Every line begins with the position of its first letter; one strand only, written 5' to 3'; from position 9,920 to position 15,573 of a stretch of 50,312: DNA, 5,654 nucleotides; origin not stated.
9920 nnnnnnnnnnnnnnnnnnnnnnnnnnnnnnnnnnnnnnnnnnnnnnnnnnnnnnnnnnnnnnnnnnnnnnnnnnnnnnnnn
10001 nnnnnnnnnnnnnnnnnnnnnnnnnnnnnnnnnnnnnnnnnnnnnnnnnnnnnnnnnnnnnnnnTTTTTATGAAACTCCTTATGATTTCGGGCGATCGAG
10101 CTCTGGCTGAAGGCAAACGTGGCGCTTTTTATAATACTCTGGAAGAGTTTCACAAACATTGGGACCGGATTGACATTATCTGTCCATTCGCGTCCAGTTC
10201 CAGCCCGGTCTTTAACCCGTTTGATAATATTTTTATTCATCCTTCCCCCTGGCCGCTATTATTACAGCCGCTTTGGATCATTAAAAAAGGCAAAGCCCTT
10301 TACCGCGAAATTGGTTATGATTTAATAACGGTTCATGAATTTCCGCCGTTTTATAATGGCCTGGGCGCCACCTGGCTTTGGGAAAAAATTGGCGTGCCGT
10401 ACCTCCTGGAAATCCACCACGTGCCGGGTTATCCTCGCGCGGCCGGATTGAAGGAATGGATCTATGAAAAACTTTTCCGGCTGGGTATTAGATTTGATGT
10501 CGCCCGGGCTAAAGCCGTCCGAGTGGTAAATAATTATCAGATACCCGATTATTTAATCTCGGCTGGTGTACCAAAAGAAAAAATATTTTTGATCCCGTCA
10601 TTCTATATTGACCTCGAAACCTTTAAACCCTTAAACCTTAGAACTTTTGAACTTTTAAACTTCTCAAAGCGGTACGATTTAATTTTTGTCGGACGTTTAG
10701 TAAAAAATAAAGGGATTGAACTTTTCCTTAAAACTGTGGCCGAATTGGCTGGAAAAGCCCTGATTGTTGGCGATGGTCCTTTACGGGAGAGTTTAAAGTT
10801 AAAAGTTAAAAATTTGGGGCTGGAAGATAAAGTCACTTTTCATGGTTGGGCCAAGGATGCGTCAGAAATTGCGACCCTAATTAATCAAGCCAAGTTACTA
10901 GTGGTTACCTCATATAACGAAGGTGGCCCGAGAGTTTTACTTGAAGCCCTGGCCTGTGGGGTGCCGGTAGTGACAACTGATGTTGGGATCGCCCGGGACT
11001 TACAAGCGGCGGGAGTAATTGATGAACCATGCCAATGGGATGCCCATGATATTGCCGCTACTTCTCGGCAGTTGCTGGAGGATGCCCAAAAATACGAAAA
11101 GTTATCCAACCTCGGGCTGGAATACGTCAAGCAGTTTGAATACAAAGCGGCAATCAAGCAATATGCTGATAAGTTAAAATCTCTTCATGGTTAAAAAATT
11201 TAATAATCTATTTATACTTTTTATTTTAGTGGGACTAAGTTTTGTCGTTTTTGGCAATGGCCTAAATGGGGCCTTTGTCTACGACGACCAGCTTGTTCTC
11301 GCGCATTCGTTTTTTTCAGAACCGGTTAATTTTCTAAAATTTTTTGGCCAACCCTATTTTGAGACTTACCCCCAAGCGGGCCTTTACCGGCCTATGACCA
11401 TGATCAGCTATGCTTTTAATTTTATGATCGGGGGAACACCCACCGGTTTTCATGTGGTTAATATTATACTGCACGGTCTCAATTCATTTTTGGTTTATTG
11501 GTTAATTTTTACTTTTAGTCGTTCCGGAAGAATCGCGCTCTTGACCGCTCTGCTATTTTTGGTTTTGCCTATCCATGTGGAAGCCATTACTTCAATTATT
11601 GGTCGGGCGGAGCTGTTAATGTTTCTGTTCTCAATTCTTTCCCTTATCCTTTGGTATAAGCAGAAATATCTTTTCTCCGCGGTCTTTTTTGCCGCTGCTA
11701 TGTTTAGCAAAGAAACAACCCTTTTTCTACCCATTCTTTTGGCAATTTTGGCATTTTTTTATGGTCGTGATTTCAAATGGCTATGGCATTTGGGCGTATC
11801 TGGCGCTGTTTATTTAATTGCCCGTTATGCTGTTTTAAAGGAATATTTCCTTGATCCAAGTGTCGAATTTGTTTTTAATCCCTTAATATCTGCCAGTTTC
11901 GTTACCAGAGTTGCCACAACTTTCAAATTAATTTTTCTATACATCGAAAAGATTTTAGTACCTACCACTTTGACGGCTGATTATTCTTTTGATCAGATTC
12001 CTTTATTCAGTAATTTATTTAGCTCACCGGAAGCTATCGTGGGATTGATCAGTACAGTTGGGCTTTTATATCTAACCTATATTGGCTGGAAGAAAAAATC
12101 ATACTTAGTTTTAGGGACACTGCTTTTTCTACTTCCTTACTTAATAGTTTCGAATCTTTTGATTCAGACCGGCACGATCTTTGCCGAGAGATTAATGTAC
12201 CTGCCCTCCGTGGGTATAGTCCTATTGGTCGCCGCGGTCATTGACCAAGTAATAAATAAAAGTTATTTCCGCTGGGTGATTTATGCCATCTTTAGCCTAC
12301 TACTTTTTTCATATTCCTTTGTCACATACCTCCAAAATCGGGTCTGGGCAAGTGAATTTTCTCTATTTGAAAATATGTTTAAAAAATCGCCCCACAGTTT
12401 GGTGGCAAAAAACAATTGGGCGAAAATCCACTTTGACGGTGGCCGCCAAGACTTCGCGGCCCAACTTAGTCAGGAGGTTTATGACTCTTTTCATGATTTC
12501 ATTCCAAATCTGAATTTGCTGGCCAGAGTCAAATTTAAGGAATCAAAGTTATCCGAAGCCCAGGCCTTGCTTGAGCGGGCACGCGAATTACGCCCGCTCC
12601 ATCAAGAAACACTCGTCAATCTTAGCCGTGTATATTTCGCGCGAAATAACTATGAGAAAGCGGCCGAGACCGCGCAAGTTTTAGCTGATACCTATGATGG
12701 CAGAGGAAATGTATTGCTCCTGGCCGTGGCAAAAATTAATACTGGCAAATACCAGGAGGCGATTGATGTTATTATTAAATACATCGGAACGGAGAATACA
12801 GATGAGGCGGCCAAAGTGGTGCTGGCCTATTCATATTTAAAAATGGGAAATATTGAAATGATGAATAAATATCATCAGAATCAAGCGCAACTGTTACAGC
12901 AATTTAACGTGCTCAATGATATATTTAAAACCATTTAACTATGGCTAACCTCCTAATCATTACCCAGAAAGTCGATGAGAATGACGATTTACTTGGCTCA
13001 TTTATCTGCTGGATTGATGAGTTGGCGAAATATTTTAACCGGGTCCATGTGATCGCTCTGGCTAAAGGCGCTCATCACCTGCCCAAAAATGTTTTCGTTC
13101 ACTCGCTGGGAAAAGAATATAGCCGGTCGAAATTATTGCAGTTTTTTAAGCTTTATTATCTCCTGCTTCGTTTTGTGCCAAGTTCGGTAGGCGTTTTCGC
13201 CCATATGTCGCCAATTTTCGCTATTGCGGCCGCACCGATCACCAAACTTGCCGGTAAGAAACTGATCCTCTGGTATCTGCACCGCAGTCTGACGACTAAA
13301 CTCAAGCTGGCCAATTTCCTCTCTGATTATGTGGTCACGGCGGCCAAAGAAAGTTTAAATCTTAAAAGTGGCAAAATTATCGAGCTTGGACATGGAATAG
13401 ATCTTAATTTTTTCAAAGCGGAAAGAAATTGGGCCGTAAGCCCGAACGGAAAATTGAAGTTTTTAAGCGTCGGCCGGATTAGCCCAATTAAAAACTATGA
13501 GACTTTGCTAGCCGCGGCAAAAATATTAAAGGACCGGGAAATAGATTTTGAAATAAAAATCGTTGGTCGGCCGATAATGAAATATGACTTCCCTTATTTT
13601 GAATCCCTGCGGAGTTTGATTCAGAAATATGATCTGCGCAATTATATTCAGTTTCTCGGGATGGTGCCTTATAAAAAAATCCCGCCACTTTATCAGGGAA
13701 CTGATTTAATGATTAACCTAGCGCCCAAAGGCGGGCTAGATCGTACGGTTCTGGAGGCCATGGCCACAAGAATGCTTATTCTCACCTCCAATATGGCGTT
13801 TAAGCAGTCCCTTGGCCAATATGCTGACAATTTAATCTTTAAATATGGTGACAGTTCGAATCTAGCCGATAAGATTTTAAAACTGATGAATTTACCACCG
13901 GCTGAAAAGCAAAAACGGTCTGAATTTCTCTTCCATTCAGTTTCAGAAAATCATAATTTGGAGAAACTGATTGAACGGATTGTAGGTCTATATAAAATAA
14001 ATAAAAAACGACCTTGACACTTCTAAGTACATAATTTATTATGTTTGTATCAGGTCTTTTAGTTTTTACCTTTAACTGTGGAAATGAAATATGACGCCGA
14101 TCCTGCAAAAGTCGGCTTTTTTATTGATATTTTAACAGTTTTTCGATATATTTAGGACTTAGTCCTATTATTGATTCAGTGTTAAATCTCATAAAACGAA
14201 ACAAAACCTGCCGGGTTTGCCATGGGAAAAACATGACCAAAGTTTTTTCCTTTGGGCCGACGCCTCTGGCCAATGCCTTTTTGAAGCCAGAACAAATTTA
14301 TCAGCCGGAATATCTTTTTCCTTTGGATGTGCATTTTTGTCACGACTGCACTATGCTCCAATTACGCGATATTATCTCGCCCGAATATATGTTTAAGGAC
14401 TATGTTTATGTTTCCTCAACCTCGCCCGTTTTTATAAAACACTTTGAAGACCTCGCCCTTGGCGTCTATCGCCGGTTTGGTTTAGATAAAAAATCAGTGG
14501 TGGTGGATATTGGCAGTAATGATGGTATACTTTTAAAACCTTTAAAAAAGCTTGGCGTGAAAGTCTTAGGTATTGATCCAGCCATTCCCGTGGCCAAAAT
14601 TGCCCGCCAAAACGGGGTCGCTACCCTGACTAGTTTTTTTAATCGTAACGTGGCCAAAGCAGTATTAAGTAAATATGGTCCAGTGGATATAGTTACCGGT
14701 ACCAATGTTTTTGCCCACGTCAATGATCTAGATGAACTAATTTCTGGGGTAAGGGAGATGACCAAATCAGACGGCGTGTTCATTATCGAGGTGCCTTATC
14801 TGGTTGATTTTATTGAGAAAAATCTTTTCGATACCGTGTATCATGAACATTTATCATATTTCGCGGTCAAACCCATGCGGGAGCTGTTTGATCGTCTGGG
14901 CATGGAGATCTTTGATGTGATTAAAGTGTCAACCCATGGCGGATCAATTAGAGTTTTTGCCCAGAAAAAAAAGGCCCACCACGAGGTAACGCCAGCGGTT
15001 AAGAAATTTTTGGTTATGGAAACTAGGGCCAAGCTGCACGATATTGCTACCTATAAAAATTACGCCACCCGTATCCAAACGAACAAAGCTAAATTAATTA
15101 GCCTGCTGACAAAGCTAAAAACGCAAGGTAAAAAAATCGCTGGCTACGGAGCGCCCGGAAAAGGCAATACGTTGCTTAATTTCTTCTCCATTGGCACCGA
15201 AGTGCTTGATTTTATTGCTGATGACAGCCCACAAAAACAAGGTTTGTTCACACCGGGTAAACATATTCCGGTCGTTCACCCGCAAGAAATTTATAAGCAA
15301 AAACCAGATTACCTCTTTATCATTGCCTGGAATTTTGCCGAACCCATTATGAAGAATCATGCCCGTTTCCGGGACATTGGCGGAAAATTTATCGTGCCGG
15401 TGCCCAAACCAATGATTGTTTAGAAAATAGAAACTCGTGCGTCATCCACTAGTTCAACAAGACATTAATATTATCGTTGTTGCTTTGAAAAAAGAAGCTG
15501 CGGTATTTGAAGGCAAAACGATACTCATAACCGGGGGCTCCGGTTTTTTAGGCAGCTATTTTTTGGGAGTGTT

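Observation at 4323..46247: Locus logic points to extracytoplasmic, polyprenyl-monophosphate-sugar-driven glycosylation rather than a Wzx/Wzy or ABC polysaccharide pathway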

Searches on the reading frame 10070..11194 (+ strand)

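Call 3: search_protein_families(library=pfam, proteins=[window:10070-11194:+], max_evalue=0.01)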
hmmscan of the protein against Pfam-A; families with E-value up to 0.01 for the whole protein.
window:10070-11194:+ (374 aa): 6 families
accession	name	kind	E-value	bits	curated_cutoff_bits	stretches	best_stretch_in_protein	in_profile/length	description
PF00534.26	Glycos_transf_1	-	2.6e-33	115.4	26.4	1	196-347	10-167/172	Glycosyl transferases group 1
PF13692.12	Glyco_trans_1_4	-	2.4e-28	99.6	27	1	203-338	3-142/142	Glycosyl transferases group 1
PF13439.12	Glyco_transf_4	-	5.8e-09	36.6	28.5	1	21-177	9-164/170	Glycosyltransferase Family 4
PF20706.3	GT4-conflict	-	1.9e-08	34.2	26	1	200-314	196-323/385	Family 4 Glycosyltransferase in conflict systems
PF13579.12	Glyco_trans_4_4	-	7.6e-08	33.3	29.7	1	75-176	65-156/158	Glycosyl transferase 4-like domain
PF13524.12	Glyco_trans_1_2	-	0.00089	19.7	25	1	218-305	4-82/144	Glycosyl transferase-like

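Call 74: search_protein_families(library=ncbifam, proteins=[window:10070-11194:+], max_evalue=1e-20)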
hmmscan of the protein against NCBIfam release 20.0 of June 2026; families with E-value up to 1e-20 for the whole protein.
window:10070-11194:+ (374 aa): 1 family
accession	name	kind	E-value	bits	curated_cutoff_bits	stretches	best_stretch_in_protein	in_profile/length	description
TIGR03999.1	thiol_BshA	equivalog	6.5e-22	78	273.7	1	140-368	138-369/375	N-acetyl-alpha-D-glucosaminyl L-malate synthase BshA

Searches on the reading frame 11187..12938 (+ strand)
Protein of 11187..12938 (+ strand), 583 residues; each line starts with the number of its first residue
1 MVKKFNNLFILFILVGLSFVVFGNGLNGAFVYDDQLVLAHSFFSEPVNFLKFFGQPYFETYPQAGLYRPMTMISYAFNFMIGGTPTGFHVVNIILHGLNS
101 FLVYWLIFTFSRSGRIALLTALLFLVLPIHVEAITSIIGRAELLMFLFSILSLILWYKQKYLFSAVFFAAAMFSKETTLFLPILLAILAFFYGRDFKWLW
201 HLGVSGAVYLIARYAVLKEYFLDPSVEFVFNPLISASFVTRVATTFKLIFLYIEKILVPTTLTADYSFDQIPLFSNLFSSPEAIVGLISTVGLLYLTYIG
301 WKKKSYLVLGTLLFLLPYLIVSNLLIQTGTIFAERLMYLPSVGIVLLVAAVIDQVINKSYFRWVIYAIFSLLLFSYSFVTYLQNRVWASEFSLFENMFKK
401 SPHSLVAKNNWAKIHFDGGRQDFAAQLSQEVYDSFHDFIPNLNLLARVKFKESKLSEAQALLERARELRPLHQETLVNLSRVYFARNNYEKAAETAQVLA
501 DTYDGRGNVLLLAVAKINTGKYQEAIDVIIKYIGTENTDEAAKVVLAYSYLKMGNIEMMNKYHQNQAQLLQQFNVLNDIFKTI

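Call 3: search_protein_families(library=pfam, proteins=[window:11187-12938:+], max_evalue=0.01)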
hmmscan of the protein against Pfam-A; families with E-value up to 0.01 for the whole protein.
window:11187-12938:+ (583 aa): 11 families
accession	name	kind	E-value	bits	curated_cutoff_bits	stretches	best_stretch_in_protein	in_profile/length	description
PF14559.12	TPR_19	-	1.2e-11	45.2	25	1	451-504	3-56/68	Tetratricopeptide repeat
PF12895.13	ANAPC3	-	4.8e-09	36.8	27.2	1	457-531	7-81/82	Anaphase-promoting complex, cyclosome, subunit 3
PF13432.12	TPR_16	-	4.9e-08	33.7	32.7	1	445-503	3-61/65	Tetratricopeptide repeat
PF07719.23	TPR_2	-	5.6e-06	26.5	27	0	474-494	2-22/34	Tetratricopeptide repeat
PF13424.12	TPR_12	-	6.5e-06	26.7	30.1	1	442-497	6-69/77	Tetratricopeptide repeat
PF08409.16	TMTC_DUF1736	-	1.1e-05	25.8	27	1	234-278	15-60/75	Protein O-mannosyl-transferase TMTC, DUF1736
PF13428.12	TPR_14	-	0.0001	23.1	23.5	0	444-481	6-43/44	Tetratricopeptide repeat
PF13181.12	TPR_8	-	0.00012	22.4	25.7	0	511-533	6-28/34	Tetratricopeptide repeat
PF13174.12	TPR_6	-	0.00044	21.2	26.3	0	475-503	2-30/33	Tetratricopeptide repeat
PF00515.34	TPR_1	-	0.0031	17.7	27.8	0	443-470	5-32/34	Tetratricopeptide repeat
PF23914.1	TPR_CcmH_CycH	-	0.0037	17.6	42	1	444-527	55-142/158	Cytochrome c-type biogenesis protein H TPR domain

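Call 10: search_protein_families(library=ncbifam, proteins=[window:11187-12938:+], max_evalue=0.01)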
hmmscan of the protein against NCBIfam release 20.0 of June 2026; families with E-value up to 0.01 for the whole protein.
window:11187-12938:+ (583 aa): 9 families
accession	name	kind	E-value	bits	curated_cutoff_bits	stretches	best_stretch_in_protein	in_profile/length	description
TIGR02917.1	PEP_TPR_lipo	equivalog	2.9e-11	42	312.2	1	380-577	610-808/899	XrtA/PEP-CTERM system TPR-repeat protein PrsT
NF040959.1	MamA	equivalog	2.6e-06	27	200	1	379-555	10-188/204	magnetosome protein MamA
NF046093.1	AZOBR_p60025_fam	subfamily_domain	4.8e-06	26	150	1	72-197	99-218/232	AZOBR_p60025 family cell surface glycopolymer formation protein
TIGR02521.1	type_IV_pilW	equivalog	8.2e-06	25.5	154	1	415-514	114-210/234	type IV pilus biogenesis/stability protein PilW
NF052415.1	T3SS_chap_SctY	equivalog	6.2e-05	23.5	70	1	442-533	9-104/106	type III secretion apparatus assembly chaperone SctY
NF047371.1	FlcA_CTERM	equivalog_domain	0.0014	17.2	300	0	426-495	297-369/646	periplasmic flagellar collar protein FlcA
NF033920.0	C39_PA2778_fam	equivalog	0.0077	15.7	150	0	423-497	174-248/255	PA2778 family cysteine peptidase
NF033762.1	social_mot_Tgl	equivalog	0.0078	15.6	225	0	447-501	76-129/252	social motility TPR repeat lipoprotein Tgl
NF052400.1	M48_BAM_BepA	equivalog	0.0096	14.7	570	0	448-572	316-438/483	beta-barrel assembly-enhancing protease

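Call 12: search_solved_structures(query=window:11187-12938:+, max_evalue=1)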
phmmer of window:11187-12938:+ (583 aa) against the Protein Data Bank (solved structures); distinct sequences matched with E-value up to 1: 44.
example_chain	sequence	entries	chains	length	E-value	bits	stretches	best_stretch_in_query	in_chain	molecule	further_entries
9qhb_A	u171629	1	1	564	3.2e-11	46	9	447-569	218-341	Engineered tetratricopeptide repeat protein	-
8bu0_A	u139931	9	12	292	1.4e-08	37.3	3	447-568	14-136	Consensus tetratricopeptide repeat protein | Crystal structure of an 8-repeat consensus TPR superhelix with Zinc. | Monomer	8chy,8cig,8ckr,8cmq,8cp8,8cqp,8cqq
9qhc_A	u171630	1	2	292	8.3e-07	31.5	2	446-567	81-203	Engineered tetratricopeptide repeat protein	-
7obi_A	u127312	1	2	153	1.3e-05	27.6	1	442-569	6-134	CTPR-rv4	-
2fo7_A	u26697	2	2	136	0.00018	23.7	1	447-569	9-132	SYNTHETIC CONSENSUS TPR PROTEIN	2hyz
8ch0_A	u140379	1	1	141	0.0002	23.6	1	446-569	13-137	Consensus tetratricopeptide repeat protein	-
3as8_A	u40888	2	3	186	0.00075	21.7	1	415-560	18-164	Magnetosome protein MamA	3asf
3asg_A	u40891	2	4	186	0.001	21.3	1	415-559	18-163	MamA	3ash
3as4_A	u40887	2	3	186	0.001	21.3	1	415-559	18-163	MamA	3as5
1w3b_A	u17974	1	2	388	0.0013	20.9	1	390-503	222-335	UDP-N-ACETYLGLUCOSAMINE--PEPTIDE N-ACETYLGLUCOSAMINYLTRANSFERASE 110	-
3asd_A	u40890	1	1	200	0.0013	20.9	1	415-559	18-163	MamA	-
6eou_A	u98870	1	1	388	0.0016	20.6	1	394-502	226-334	UDP-N-acetylglucosamine--peptide N-acetylglucosaminyltransferase 110 kDa subunit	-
2wqh_A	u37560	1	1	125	0.0017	20.5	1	447-537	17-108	CTPR3Y3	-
7y4i_A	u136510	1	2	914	0.0029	19.8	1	389-520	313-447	Probable UDP-N-acetylglucosamine--peptide N-acetylglucosaminyltransferase SPINDLY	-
8dtf_A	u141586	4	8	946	0.0032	19.6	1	381-520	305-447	Probable UDP-N-acetylglucosamine--peptide N-acetylglucosaminyltransferase SPINDLY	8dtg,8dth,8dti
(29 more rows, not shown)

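Call 58: search_protein_families(library=pfam, alignment_id=A3, max_evalue=0.01)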
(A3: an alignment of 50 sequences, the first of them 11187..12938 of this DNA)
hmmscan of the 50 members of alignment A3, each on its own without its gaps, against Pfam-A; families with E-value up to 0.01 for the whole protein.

A. member 1, window:11187-12938:+ (583 aa): 11 families
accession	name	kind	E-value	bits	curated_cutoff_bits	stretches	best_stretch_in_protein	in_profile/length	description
PF14559.12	TPR_19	-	1.2e-11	45.2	25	1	451-504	3-56/68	Tetratricopeptide repeat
PF12895.13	ANAPC3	-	4.8e-09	36.8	27.2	1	457-531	7-81/82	Anaphase-promoting complex, cyclosome, subunit 3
PF13432.12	TPR_16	-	4.9e-08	33.7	32.7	1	445-503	3-61/65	Tetratricopeptide repeat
PF07719.23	TPR_2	-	5.6e-06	26.5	27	0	474-494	2-22/34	Tetratricopeptide repeat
PF13424.12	TPR_12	-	6.5e-06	26.7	30.1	1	442-497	6-69/77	Tetratricopeptide repeat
PF08409.16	TMTC_DUF1736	-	1.1e-05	25.8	27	1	234-278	15-60/75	Protein O-mannosyl-transferase TMTC, DUF1736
PF13428.12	TPR_14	-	0.0001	23.1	23.5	0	444-481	6-43/44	Tetratricopeptide repeat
PF13181.12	TPR_8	-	0.00012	22.4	25.7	0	511-533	6-28/34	Tetratricopeptide repeat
PF13174.12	TPR_6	-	0.00044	21.2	26.3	0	475-503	2-30/33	Tetratricopeptide repeat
PF00515.34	TPR_1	-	0.0031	17.7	27.8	0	443-470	5-32/34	Tetratricopeptide repeat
PF23914.1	TPR_CcmH_CycH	-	0.0037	17.6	42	1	444-527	55-142/158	Cytochrome c-type biogenesis protein H TPR domain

B. families by the number of members that match (of 50 scanned): 47 families (the first 25 are shown)
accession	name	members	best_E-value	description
PF07719.23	TPR_2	50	4.2e-25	Tetratricopeptide repeat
PF14559.12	TPR_19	50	1.1e-22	Tetratricopeptide repeat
PF13424.12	TPR_12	50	1.3e-18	Tetratricopeptide repeat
PF13428.12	TPR_14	50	7.6e-14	Tetratricopeptide repeat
PF13181.12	TPR_8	48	1.5e-27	Tetratricopeptide repeat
PF13432.12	TPR_16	48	2.1e-15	Tetratricopeptide repeat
PF00515.34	TPR_1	47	6.4e-29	Tetratricopeptide repeat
PF13431.12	TPR_17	45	1.8e-20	Tetratricopeptide repeat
PF13414.12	TPR_11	42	7.3e-21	TPR repeat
PF13374.12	TPR_10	42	1.7e-15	Tetratricopeptide repeat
PF13176.12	TPR_7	40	3.8e-15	Tetratricopeptide repeat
PF13174.12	TPR_6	39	8.6e-11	Tetratricopeptide repeat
PF12895.13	ANAPC3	30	4.2e-10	Anaphase-promoting complex, cyclosome, subunit 3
PF23914.1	TPR_CcmH_CycH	29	2.2e-10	Cytochrome c-type biogenesis protein H TPR domain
PF13371.12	TPR_9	26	1.2e-13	Tetratricopeptide repeat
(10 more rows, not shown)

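Call 59: search_solved_structures(query=A3, max_evalue=1)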
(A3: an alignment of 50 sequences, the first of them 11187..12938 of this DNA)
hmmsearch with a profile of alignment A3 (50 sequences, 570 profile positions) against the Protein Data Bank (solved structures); distinct sequences matched with E-value up to 1: 483 (the best 60 are shown).
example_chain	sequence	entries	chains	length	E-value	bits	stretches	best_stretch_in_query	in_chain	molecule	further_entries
9qhb_A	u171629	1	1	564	3.2e-166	557.3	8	406-519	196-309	Engineered tetratricopeptide repeat protein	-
7yeh_B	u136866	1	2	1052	5.3e-71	242.9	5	407-509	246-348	UDP-N-acetylglucosamine--peptide N-acetylglucosaminyltransferase 110 kDa subunit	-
7yea_A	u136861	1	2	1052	5.3e-71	242.9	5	407-509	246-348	UDP-N-acetylglucosamine--peptide N-acetylglucosaminyltransferase 110 kDa subunit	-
7ntf_A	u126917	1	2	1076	6.8e-71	242.6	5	407-509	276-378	Isoform 1 of UDP-N-acetylglucosamine--peptide N-acetylglucosaminyltransferase 110 kDa subu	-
8bu0_A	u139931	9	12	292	1.4e-63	218.4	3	407-525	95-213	Consensus tetratricopeptide repeat protein | Crystal structure of an 8-repeat consensus TPR superhelix with Zinc. | Monomer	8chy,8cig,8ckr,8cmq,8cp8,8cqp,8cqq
1w3b_A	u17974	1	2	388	1.3e-61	211.9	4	408-509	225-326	UDP-N-ACETYLGLUCOSAMINE--PEPTIDE N-ACETYLGLUCOSAMINYLTRANSFERASE 110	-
6eou_A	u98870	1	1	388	1.5e-61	211.7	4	409-509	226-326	UDP-N-acetylglucosamine--peptide N-acetylglucosaminyltransferase 110 kDa subunit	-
9qhc_A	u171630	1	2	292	1.4e-60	208.6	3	407-525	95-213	Engineered tetratricopeptide repeat protein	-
7obi_A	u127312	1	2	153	1e-42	149.6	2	419-510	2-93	CTPR-rv4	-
9eh1_Q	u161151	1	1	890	2.2e-42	148.4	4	414-542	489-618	RNA polymerase-associated protein CTR9 homolog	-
6ted_Q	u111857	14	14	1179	1e-41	146.3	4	414-540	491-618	RNA polymerase-associated protein CTR9 homolog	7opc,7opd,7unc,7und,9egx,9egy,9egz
7y4i_A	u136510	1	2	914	1.1e-41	146.2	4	408-500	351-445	Probable UDP-N-acetylglucosamine--peptide N-acetylglucosaminyltransferase SPINDLY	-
7oop_S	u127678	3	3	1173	1.1e-41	146.2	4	414-540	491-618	RNA polymerase-associated protein CTR9 homolog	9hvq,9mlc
8dtf_A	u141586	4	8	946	1.6e-41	145.6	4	409-500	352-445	Probable UDP-N-acetylglucosamine--peptide N-acetylglucosaminyltransferase SPINDLY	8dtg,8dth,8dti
8a3y_Q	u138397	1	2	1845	4.6e-41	144.1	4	414-540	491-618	RNA polymerase-associated protein CTR9 homolog,RNA polymerase-associated protein LEO1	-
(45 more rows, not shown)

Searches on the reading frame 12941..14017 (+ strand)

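Call 3: search_protein_families(library=pfam, proteins=[window:12941-14017:+], max_evalue=0.01)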
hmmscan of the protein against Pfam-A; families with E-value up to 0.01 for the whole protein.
window:12941-14017:+ (358 aa): 2 families
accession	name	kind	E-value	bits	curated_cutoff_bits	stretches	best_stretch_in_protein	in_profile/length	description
PF00534.26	Glycos_transf_1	-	2.9e-22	79.4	26.4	1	165-324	9-162/172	Glycosyl transferases group 1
PF13692.12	Glyco_trans_1_4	-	2.1e-17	64.1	27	1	173-317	3-141/142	Glycosyl transferases group 1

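Call 74: search_protein_families(library=ncbifam, proteins=[window:12941-14017:+], max_evalue=1e-20)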
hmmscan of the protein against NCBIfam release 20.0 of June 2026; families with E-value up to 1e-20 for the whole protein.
window:12941-14017:+ (358 aa): 0 families

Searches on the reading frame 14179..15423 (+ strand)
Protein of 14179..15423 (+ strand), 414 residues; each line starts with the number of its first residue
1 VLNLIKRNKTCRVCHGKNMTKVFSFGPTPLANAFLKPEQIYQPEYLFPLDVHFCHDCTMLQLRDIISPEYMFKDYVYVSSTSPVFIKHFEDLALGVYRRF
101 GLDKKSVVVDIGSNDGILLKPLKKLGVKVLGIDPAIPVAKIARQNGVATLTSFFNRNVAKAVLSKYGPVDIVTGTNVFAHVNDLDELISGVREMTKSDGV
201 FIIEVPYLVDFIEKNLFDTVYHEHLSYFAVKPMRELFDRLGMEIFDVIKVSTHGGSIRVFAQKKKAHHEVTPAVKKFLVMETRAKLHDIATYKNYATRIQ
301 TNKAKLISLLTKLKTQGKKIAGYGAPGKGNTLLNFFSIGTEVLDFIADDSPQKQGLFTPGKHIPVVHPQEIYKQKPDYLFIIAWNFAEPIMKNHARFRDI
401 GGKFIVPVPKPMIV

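Call 3: search_protein_families(library=pfam, proteins=[window:14179-15423:+], max_evalue=0.01)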
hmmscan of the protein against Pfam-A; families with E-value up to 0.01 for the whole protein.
window:14179-15423:+ (414 aa): 7 families
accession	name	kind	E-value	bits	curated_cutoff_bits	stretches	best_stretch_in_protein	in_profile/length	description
PF08484.17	Methyltransf_14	-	7.3e-61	205.1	23.5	1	252-409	2-160/160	C-methyltransferase C-terminal domain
PF08421.16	Methyltransf_13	-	8.9e-23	80.7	31.3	1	11-72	1-62/62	Putative zinc binding domain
PF13489.12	Methyltransf_23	-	2.4e-15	57.1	27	1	98-244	14-161/164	Methyltransferase domain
PF08242.18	Methyltransf_12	-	4.4e-09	37.4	30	1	109-201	1-98/98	Methyltransferase domain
PF08241.18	Methyltransf_11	-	2.6e-08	34.8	21.2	1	109-203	1-95/95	Methyltransferase domain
PF13649.12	Methyltransf_25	-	2.7e-06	28.4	27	1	108-199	1-97/97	Methyltransferase domain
PF13847.12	Methyltransf_31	-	0.00011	22.4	27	1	103-221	2-123/145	Methyltransferase domain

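Call 73: search_protein_families(library=ncbifam, proteins=[window:14179-15423:+], max_evalue=1e-10)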
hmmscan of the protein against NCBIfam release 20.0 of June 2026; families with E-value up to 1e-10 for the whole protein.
window:14179-15423:+ (414 aa): 0 families
